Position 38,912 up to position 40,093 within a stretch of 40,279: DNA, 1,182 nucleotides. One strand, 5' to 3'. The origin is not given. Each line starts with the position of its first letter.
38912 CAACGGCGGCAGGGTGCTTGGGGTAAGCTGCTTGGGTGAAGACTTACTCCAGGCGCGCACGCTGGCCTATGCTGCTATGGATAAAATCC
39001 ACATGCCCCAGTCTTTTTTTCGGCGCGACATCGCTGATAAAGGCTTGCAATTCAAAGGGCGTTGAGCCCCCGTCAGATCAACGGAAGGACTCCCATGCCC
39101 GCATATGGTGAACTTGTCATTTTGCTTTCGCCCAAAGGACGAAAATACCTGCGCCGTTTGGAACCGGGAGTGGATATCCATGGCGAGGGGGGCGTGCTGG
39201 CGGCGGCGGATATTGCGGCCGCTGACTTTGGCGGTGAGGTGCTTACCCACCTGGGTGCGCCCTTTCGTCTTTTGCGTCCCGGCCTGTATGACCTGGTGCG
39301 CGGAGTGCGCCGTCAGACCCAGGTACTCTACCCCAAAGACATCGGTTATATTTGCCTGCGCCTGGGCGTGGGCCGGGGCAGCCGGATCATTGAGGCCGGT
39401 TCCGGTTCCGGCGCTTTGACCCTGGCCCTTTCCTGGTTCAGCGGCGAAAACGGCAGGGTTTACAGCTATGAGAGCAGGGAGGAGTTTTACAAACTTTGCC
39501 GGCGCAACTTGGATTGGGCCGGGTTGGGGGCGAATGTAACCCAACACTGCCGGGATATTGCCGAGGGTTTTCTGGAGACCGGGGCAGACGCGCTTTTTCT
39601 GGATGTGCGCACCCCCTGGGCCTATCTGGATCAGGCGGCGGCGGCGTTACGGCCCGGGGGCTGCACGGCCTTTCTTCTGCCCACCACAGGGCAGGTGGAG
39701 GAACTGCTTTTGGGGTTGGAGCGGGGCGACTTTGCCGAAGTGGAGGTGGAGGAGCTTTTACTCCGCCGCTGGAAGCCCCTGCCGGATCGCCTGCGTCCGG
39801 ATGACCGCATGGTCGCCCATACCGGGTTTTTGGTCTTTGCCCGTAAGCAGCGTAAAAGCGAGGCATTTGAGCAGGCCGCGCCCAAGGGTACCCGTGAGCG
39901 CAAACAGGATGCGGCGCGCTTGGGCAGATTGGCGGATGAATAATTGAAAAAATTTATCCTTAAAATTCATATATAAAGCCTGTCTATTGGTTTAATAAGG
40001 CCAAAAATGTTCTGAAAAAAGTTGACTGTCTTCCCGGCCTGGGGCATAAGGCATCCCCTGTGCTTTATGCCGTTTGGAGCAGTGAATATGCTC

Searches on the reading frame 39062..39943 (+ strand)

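Call 39: search_protein_families(library=pfam, proteins=[window:39062-39943:+], max_evalue=0.001)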
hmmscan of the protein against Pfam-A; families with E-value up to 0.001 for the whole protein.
window:39062-39943:+ (293 aa): 4 families
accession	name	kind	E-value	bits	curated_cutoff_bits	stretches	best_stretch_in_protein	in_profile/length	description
PF08704.16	GCD14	-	4e-26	92.6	26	1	83-238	18-178/247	tRNA methyltransferase complex GCD14 subunit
PF01135.25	PCMT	-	1.9e-06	28.2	20.3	1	91-179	59-147/210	Protein-L-isoaspartate(D-aspartate) O-methyltransferase (PCMT)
PF14801.12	TrmI-like_N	-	9.4e-05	22.7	24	1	15-52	5-42/50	TrmI-like N-terminal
PF13649.12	Methyltransf_25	-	0.00053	21.1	27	0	109-200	1-97/97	Methyltransferase domain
